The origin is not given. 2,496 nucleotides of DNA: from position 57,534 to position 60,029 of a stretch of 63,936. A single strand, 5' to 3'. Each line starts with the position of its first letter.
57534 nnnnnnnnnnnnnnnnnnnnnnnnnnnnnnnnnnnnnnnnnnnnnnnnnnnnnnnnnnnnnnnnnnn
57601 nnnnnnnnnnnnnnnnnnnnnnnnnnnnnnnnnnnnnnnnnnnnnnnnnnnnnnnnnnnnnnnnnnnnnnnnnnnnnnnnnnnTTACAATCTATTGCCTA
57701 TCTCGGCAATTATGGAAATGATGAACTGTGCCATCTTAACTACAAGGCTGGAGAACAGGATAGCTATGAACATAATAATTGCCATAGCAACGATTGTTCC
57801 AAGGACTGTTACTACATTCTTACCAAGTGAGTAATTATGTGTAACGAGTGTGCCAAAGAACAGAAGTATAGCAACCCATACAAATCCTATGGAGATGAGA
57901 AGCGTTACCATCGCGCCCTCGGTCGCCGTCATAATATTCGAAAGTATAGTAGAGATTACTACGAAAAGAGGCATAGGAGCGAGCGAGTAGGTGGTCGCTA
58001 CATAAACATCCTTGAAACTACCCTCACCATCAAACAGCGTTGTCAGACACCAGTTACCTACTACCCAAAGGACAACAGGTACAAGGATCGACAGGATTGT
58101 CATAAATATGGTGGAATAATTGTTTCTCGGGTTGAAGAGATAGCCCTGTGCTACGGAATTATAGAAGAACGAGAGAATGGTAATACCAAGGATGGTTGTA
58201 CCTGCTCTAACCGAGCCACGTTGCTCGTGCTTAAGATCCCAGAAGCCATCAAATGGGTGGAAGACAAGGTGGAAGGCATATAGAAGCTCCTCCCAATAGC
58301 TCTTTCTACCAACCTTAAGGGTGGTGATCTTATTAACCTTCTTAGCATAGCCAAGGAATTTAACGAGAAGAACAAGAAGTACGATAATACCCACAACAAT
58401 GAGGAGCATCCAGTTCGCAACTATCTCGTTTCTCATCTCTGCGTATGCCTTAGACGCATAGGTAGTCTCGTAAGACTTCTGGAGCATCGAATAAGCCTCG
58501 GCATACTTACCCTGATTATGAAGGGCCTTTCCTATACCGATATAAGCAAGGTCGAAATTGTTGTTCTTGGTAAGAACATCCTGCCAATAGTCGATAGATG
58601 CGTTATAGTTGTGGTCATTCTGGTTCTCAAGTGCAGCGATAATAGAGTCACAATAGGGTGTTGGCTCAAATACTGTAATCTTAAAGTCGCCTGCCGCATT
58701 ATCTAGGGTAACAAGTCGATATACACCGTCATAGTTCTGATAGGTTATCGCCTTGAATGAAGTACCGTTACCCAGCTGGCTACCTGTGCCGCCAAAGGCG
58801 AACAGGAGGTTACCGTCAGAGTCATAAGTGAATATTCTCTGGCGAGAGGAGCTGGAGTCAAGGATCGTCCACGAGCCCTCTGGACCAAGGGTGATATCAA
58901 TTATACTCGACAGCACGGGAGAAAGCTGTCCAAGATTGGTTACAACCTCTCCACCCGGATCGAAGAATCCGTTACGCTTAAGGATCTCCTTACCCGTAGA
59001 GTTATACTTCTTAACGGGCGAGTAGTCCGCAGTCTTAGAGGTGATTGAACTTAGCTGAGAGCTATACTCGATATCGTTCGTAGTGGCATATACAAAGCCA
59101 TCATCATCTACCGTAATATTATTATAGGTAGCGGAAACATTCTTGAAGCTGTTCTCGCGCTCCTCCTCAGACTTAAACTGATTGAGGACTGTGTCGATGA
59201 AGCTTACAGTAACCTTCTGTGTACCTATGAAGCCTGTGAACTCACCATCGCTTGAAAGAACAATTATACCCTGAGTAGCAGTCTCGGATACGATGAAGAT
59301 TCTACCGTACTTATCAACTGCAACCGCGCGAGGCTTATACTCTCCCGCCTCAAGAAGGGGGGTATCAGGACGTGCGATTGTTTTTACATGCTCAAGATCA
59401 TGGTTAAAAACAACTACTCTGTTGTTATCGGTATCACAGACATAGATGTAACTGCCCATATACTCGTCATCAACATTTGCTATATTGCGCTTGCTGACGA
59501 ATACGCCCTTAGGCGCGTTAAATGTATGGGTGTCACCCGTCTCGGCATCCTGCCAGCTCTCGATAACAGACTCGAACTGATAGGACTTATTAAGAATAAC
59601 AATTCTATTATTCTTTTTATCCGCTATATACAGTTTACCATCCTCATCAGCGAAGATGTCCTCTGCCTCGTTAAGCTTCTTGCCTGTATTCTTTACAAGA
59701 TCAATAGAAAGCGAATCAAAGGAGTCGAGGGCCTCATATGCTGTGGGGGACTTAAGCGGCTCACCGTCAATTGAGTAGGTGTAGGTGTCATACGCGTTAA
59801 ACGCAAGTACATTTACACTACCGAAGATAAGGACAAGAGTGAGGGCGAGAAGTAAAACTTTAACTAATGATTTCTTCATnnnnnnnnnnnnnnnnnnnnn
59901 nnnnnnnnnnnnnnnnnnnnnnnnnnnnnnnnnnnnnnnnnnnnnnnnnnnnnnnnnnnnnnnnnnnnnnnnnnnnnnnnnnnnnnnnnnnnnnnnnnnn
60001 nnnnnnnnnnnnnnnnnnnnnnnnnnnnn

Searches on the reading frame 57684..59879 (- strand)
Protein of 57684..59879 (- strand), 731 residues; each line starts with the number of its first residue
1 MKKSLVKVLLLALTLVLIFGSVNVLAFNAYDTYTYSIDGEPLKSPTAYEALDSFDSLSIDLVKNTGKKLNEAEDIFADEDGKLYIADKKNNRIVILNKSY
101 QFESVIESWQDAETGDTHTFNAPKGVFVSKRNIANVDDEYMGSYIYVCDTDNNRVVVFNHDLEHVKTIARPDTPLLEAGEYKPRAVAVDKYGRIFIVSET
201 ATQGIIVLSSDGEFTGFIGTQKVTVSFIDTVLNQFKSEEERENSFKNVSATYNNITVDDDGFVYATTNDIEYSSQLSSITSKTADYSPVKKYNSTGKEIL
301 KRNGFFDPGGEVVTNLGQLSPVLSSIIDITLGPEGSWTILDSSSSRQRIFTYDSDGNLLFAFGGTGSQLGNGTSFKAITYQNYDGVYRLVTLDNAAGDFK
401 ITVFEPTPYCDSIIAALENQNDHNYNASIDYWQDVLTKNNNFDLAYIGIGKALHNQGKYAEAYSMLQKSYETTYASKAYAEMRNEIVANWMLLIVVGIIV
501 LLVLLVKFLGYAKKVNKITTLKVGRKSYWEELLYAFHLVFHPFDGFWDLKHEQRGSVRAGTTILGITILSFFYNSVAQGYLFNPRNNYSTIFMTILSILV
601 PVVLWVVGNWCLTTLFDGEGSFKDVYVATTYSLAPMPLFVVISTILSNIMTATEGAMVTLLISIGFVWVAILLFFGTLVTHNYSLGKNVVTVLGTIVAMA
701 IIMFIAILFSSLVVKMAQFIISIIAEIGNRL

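Call 5: search_protein_families(library=pfam, proteins=[window:57684-59879:-], max_evalue=0.01)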
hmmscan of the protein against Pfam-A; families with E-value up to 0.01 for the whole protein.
window:57684-59879:- (731 aa): 6 families
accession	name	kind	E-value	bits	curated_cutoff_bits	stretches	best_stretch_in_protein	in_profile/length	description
PF04893.22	Yip1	-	1.1e-14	55.1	28.6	1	537-706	2-172/173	Yip1 domain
PF01436.27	NHL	-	1e-07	32.1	20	0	69-95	1-27/28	NHL repeat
PF06739.17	SBBP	-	0.00012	22.4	20.5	0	249-266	12-29/38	Beta-propeller repeat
PF07494.17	Reg_prop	-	0.005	17.3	20.4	0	74-86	9-21/24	Two component regulator propeller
PF25021.1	TEN_NHL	-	0.0065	15.9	27.1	0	177-225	138-183/357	Teneurin NHL domain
PF08450.18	SGL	-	0.0082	16.2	26.3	0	142-216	145-218/246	SMP-30/Gluconolactonase/LRE-like region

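Call 6: search_protein_families(library=ncbifam, proteins=[window:57684-59879:-], max_evalue=0.01)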
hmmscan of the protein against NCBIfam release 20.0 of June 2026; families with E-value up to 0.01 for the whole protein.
window:57684-59879:- (731 aa): 2 families
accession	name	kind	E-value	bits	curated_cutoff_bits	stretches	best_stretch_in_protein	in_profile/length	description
NF035926.1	scyF_NHL_VPEP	equivalog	1.5e-10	40.8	350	1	143-221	114-191/376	scytonemin biosynthesis PEP-CTERM protein ScyF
TIGR02787.1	codY_Gpos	equivalog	0.0021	17.3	267.2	1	203-280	35-112/251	GTP-sensing pleiotropic transcriptional regulator CodY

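Call 54: find_homologous_proteins(query=window:57684-59879:-, max_evalue=0.00001)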
Query window:57684-59879:- (731 aa): 2045 proteins with E <= 0.00001 among 8000 candidates; the best 120 are listed.
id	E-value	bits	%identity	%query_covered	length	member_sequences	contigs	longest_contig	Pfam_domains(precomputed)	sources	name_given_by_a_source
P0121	0.0e+0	1623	100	100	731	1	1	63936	PF04893.23,PF01436.28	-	-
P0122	0.0e+0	1550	94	100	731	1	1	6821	PF04893.23,PF01436.28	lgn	-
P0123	0.0e+0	1495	91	100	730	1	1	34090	PF04893.23,PF01436.28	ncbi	-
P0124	0.0e+0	1264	76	100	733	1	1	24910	PF04893.23,PF01436.28,PF06739.18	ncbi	-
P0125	0.0e+0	1124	70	98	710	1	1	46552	PF04893.23,PF01436.28,PF06739.18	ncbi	-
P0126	0.0e+0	1112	67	100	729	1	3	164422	PF04893.23,PF01436.28,PF06739.18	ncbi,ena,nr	ncbi:MAG: YIP1 family protein [Clostridia bacterium]|nr:YIP1 family protein [Clostridia bacterium]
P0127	0.0e+0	1095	66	100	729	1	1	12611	PF04893.23,PF01436.28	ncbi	-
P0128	0.0e+0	1094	66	100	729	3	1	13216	PF04893.23,PF01436.28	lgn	-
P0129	0.0e+0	1088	66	100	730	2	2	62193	PF04893.23,PF01436.28,PF06739.18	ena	-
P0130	0.0e+0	1088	66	100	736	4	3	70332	PF04893.23,PF01436.28,PF06739.18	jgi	-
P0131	0.0e+0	1084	66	98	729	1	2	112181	PF04893.23,PF01436.28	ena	-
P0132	0.0e+0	1084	66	100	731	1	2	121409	PF04893.23,PF01436.28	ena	-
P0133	0.0e+0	1077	65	100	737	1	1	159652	PF04893.23,PF01436.28,PF06739.18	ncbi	-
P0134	0.0e+0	1075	66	100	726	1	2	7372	PF04893.23,PF06739.18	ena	-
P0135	0.0e+0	1072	65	100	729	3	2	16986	PF04893.23,PF01436.28,PF06739.18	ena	-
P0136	0.0e+0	1061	65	100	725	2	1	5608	PF04893.23,PF01436.28,PF06739.18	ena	-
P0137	0.0e+0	1041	63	100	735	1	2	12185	PF04893.23,PF01436.28,PF06739.18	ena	-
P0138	0.0e+0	1041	64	100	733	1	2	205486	PF04893.23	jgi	-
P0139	0.0e+0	1041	64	100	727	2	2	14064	PF04893.23,PF01436.28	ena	-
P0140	0.0e+0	1039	63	100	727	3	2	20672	PF04893.23,PF06739.18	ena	-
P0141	0.0e+0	1034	63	100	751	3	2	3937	PF04893.23,PF01436.28,PF06739.18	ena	-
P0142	0.0e+0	1030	63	100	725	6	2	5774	PF04893.23,PF01436.28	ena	-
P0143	2.6e-291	986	60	100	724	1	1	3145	PF04893.23,PF01436.28,PF06739.18,PF07719.24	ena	-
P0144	1.8e-290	983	62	100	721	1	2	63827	PF04893.23,PF01436.28,PF07719.24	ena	-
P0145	3.0e-289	979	60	100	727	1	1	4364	PF04893.23,PF01436.28,PF06739.18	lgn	-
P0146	4.9e-289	979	59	100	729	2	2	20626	PF04893.23,PF01436.28,PF06739.18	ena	-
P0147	6.6e-289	978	60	100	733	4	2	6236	PF04893.23,PF00515.35,PF01436.28,PF07719.24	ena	-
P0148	1.1e-288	978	60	100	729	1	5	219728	PF04893.23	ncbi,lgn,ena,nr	ncbi:MAG: YIP1 family protein [Clostridia bacterium]|nr:YIP1 family protein [Clostridia bacterium]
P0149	1.5e-288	977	60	100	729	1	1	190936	PF04893.23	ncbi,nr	ncbi:MAG: YIP1 family protein [Clostridia bacterium]|nr:YIP1 family protein [Clostridia bacterium]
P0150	1.7e-288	977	60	100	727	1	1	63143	PF04893.23,PF01436.28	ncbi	-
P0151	3.4e-288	976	60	100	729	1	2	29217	PF04893.23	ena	-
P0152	8.2e-288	975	61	100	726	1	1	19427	PF04893.23,PF01436.28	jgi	-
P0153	1.1e-287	974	60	100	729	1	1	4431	PF04893.23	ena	-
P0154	1.3e-287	974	60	100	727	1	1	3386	PF04893.23,PF01436.28,PF06739.18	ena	-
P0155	1.9e-287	973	60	100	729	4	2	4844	PF04893.23,PF01436.28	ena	-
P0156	2.3e-287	973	60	100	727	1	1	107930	PF04893.23,PF01436.28,PF06739.18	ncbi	-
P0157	3.2e-287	973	60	100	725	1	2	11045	PF04893.23,PF01436.28,PF06739.18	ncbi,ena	-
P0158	3.6e-287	973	60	98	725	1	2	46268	PF04893.23,PF01436.28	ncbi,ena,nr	ncbi:MAG: YIP1 family protein [Clostridia bacterium]|nr:YIP1 family protein [Clostridia bacterium]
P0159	4.3e-287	972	60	99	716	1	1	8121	PF04893.23,PF00515.35,PF01436.28,PF06739.18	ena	-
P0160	4.3e-287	972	59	100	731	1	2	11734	PF04893.23,PF01436.28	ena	-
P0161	1.7e-286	970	59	100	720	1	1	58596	PF04893.23,PF01436.28,PF06739.18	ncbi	-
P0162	1.8e-286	970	59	100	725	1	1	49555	PF04893.23,PF01436.28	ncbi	-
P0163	3.1e-286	969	60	100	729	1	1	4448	PF04893.23,PF01436.28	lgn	-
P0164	4.0e-286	969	59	100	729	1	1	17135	PF04893.23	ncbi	-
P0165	5.0e-286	969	60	100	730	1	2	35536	PF04893.23,PF01436.28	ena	-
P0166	1.3e-285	967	60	100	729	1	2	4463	PF04893.23,PF01436.28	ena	-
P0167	1.5e-285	967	59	100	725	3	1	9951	PF04893.23,PF01436.28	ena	-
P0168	1.8e-285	967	60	100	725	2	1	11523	PF04893.23,PF01436.28,PF06739.18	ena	-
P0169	2.6e-285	966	60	100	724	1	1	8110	PF04893.23,PF01436.28,PF06739.18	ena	-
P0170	3.1e-285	966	59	100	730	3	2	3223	PF04893.23,PF01436.28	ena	-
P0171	4.2e-285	966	59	100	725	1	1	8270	PF04893.23,PF01436.28,PF06739.18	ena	-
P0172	4.3e-285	966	59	100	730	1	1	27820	PF04893.23,PF01436.28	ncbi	-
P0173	4.4e-285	966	60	98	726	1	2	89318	PF04893.23,PF06739.18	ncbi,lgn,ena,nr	ncbi:MAG: YIP1 family protein [Clostridia bacterium]|nr:YIP1 family protein [Clostridia bacterium]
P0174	4.8e-285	966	59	100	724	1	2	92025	PF14559.13,PF04893.23,PF01436.28,PF06739.18,PF07719.24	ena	-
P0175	8.5e-285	965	59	100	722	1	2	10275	PF04893.23,PF01436.28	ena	-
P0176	1.2e-284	964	59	100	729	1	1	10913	PF04893.23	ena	-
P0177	1.9e-284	964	60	100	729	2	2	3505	PF04893.23,PF01436.28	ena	-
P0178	2.2e-284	963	60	100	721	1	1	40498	PF04893.23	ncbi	-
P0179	3.4e-284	963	59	100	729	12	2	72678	PF04893.23,PF01436.28,PF06739.18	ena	-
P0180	4.9e-284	962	59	100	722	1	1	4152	PF04893.23,PF01436.28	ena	-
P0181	6.1e-284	962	59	100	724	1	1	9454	PF04893.23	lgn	-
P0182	6.5e-284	962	59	100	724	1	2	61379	PF04893.23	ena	-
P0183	7.6e-284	962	59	100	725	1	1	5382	PF04893.23,PF01436.28,PF06739.18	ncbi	-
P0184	9.3e-284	961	58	100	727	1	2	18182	PF04893.23,PF01436.28,PF08450.19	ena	-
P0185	1.4e-283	961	62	92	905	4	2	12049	PF04893.23,PF13306.13,PF01436.28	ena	-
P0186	1.8e-283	960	59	100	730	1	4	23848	PF04893.23,PF01436.28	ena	-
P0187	2.1e-283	960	59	100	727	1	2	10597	PF04893.23,PF01436.28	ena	-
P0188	2.8e-283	960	59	100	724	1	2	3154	PF04893.23,PF01436.28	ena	-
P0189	3.7e-283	959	59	100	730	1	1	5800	PF04893.23,PF01436.28,PF06739.18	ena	-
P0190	4.4e-283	959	59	100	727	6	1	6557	PF04893.23,PF01436.28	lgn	-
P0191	5.1e-283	959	60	100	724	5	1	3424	PF04893.23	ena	-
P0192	5.1e-283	959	59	100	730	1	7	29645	PF04893.23,PF01436.28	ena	-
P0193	5.5e-283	959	58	100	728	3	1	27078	PF04893.23,PF01436.28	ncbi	-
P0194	5.8e-283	959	58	100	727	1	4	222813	PF04893.23,PF01436.28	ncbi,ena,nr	ncbi:MAG: YIP1 family protein [Clostridia bacterium]|nr:YIP1 family protein [Clostridia bacterium]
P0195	7.0e-283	958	59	100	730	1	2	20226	PF04893.23,PF01436.28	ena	-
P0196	8.0e-283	958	59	100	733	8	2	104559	PF04893.23,PF01436.28,PF06739.18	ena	-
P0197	8.1e-283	958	59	100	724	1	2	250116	PF04893.23,PF01436.28,PF06739.18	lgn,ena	-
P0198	9.4e-283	958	59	100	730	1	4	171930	PF04893.23,PF01436.28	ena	-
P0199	1.0e-282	958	59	100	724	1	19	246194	PF04893.23,PF01436.28,PF06739.18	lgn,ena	-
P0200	1.1e-282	958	59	100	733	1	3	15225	PF04893.23,PF01436.28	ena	-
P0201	1.2e-282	958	61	92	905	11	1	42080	PF04893.23,PF13306.13,PF01436.28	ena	-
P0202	1.5e-282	957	59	100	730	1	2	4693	PF04893.23,PF01436.28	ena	-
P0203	2.0e-282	957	59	100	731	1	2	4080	PF04893.23,PF01436.28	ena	-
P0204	2.2e-282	957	59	100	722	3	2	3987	PF04893.23,PF01436.28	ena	-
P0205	2.4e-282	957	58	98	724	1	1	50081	PF04893.23,PF06739.18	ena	-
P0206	2.8e-282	956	59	100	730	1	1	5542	PF04893.23,PF01436.28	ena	-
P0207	3.7e-282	956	58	100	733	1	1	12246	PF04893.23,PF01436.28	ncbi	-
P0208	3.8e-282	956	59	100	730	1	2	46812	PF04893.23,PF01436.28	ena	-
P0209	4.2e-282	956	59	100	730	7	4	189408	PF04893.23,PF01436.28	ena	-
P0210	4.4e-282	956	60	100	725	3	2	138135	PF04893.23,PF01436.28,PF06739.18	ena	-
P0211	4.9e-282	956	59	100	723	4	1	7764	PF04893.23,PF01436.28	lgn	-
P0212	5.3e-282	955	59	100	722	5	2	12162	PF04893.23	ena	-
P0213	7.3e-282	955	59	100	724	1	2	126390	PF04893.23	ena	-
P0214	7.6e-282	955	58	100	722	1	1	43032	PF04893.23,PF01436.28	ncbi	-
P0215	8.1e-282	955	58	100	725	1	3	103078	PF04893.23,PF01436.28,PF06739.18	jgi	-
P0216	8.2e-282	955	59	100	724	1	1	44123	PF04893.23,PF01436.28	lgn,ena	-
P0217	9.7e-282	955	59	100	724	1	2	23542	PF04893.23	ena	-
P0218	9.9e-282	955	59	100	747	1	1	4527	PF04893.23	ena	-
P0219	1.5e-281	954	59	100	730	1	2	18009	PF04893.23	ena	-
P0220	2.0e-281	954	58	100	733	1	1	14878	PF04893.23,PF01436.28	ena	-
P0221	2.0e-281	954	58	100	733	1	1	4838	PF04893.23,PF01436.28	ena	-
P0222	2.3e-281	953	57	100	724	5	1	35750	PF04893.23,PF01436.28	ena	-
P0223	2.4e-281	953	58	100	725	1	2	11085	PF04893.23,PF01436.28,PF06739.18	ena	-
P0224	2.8e-281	953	59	100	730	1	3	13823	PF04893.23,PF01436.28,PF06739.18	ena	-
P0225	4.1e-281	953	58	100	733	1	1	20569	PF04893.23,PF01436.28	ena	-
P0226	4.3e-281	952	59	100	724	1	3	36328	PF04893.23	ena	-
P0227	4.5e-281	952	59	97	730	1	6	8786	PF04893.23,PF06739.18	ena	-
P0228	4.9e-281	952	59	100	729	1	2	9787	PF04893.23,PF01436.28,PF06739.18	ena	-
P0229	5.8e-281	952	58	100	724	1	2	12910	PF04893.23,PF01436.28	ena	-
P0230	6.1e-281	952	58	100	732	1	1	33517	PF04893.23,PF01436.28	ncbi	-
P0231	7.5e-281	952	59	100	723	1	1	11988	PF04893.23,PF01436.28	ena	-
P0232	9.8e-281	951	57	100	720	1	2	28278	PF04893.23,PF01436.28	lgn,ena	-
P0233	9.9e-281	951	62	92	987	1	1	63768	PF04893.23,PF01436.28,PF06739.18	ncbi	-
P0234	1.3e-280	951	59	100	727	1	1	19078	PF04893.23,PF01436.28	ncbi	-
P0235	1.3e-280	951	58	100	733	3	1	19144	PF04893.23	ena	-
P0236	1.4e-280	951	58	100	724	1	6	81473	PF04893.23,PF01436.28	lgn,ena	-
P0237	1.5e-280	951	59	100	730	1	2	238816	PF04893.23,PF01436.28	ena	-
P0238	1.5e-280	951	58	100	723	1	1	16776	PF04893.23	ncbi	-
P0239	2.1e-280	950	59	100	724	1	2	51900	PF04893.23,PF01436.28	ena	-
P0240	2.2e-280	950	59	100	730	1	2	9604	PF04893.23,PF01436.28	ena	-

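Call 61: predict_structure(alignment_id=A4)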
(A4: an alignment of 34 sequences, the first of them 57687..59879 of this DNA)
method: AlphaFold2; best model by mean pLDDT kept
length: 731 residues; sequences in the alignment: 34
mean_pLDDT: 72.9   pTM: 0.59
mean pLDDT of the five models: 72.9, 72.5, 69.2, 68.6, 67.2
residues with pLDDT >= 90: 98; 70-90: 359; 50-70: 196; < 50: 78
segments of 3 or more residues with pLDDT < 50: 19-42, 222-226, 245-247, 302-318, 365-371, 579-589, 728-731
pLDDT, mean of each block of 10 residues (from residue 1): 64 51 31 32 62 86 91 91 94 94 92 87 92 65 88 92 89 80 90 88 84 78 48 60 52 87 83 67 66 74 43 47 75 85 70 73 54 78 89 82 86 85 85 74 70 82 69 67 72 78 77 67 59 72 75 72 83 64 42 69 78 66 82 85 71 63 81 77 61 67 72 70 53 39
secondary structure, 60 per line:
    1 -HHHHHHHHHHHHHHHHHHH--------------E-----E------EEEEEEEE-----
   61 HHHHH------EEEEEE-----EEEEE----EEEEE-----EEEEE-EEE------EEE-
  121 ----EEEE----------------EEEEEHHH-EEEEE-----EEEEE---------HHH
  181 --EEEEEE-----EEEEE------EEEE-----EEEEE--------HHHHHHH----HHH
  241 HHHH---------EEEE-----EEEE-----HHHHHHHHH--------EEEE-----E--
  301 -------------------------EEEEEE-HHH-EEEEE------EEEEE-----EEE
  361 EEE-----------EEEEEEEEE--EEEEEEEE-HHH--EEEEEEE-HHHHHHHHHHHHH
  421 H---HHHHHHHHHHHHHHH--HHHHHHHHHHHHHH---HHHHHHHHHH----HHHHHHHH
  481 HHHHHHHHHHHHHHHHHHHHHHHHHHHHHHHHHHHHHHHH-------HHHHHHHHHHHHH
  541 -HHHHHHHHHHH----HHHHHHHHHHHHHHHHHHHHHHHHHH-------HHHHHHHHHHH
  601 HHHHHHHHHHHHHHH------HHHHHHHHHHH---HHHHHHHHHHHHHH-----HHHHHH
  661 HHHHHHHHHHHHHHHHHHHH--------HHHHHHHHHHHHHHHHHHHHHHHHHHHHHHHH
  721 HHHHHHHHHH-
elements in order (helices of 4 or more, strands of 3 or more residues): H2-20 E48-55 H61-65 E72-77 E83-87 E92-96 E102-106 E108-110 E117-119 E125-128 E145-149 E154-158 E164-168 E183-188 E194-198 E205-208 E214-218 H227-233 H238-244 E254-257 E263-266 H272-280 E289-292 E326-331 E337-341 E348-352 E358-363 E375-383 E386-393 E400-406 H408-421 H425-439 H442-455 H459-468 H473-520 H528-540 H542-552 H557-582 H590-615 H622-632 H636-649 H655-680 H689-730

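Call 65: fold_search(model_id=the predicted structure, library=pdb)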
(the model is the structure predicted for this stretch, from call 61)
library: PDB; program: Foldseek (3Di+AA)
matches with E <= 10: 1146; with E <= 0.001: 168
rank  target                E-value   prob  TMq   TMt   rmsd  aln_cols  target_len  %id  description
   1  6fpt_B                2.1e-12  1.00  0.30  0.54   6.8       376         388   18  Crystal structure of Danio rerio Lin41 filamin-NHL domains (released 2018-05-09)
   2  6xg7                  3.6e-12  1.00  0.33  0.77   4.8       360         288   14  1.3 A Resolution Structure of the of the NHL Repeat Region of D. melanogaster Thin (released 2020-12-16)
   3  1q7f_B                6.8e-12  1.00  0.32  0.78   5.0       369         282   16  Brain Tumor NHL domain (released 2003-10-21)
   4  8j72_A                8.2e-12  1.00  0.30  0.74   5.7       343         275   17  Crystal structure of mammalian Trim71 in complex with lncRNA Trincr1 (released 2024-03-06)
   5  8j72_B                8.6e-12  1.00  0.30  0.74   6.3       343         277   17  Crystal structure of mammalian Trim71 in complex with lncRNA Trincr1 (released 2024-03-06)
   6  4zlr_B                1.5e-11  1.00  0.32  0.77   5.0       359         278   16  Structure of the Brat-NHL domain bound to consensus RNA motif (released 2015-11-11)
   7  6fq3_A                1.5e-11  1.00  0.31  0.56   6.0       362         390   17  Crystal structure of Danio rerio Lin41 filamin-NHL domains in complex with lin-29A 5'UTR 13mer RNA (released 2018-05-09)
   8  6fpt_A                2.5e-11  1.00  0.30  0.53   6.8       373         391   18  Crystal structure of Danio rerio Lin41 filamin-NHL domains (released 2018-05-09)
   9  6d69                  2.6e-11  1.00  0.33  0.78   7.1       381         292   14  Crystal Structure of the NHL Repeat Region of D. melanogaster Thin (released 2019-04-24)
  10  4zlr_A                3.0e-11  1.00  0.32  0.78   4.9       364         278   15  Structure of the Brat-NHL domain bound to consensus RNA motif (released 2015-11-11)
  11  9jur                  3.0e-11  1.00  0.30  0.74   6.6       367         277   17  Crystal Structure of NHL domain of human E3 ubiquitin-protein ligase TRIM71 (released 2025-04-30)
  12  6rek                  3.2e-11  1.00  0.27  0.72   7.1       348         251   16  Crystal structure of Pizza6-SH with Cu2+ (released 2019-07-31)
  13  7qrx_A                3.8e-11  1.00  0.31  0.75   6.2       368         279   17  Crystal structure of NHL domain of TRIM71 (released 2022-05-04)
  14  6qsd                  4.7e-11  1.00  0.26  0.70   7.1       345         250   15  Crystal structure of Pizza6S (released 2020-03-18)
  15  7qrv_D                5.1e-11  1.00  0.31  0.76   5.9       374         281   16  Crystal structure of NHL domain of TRIM2 (full C-terminal) (released 2022-05-04)
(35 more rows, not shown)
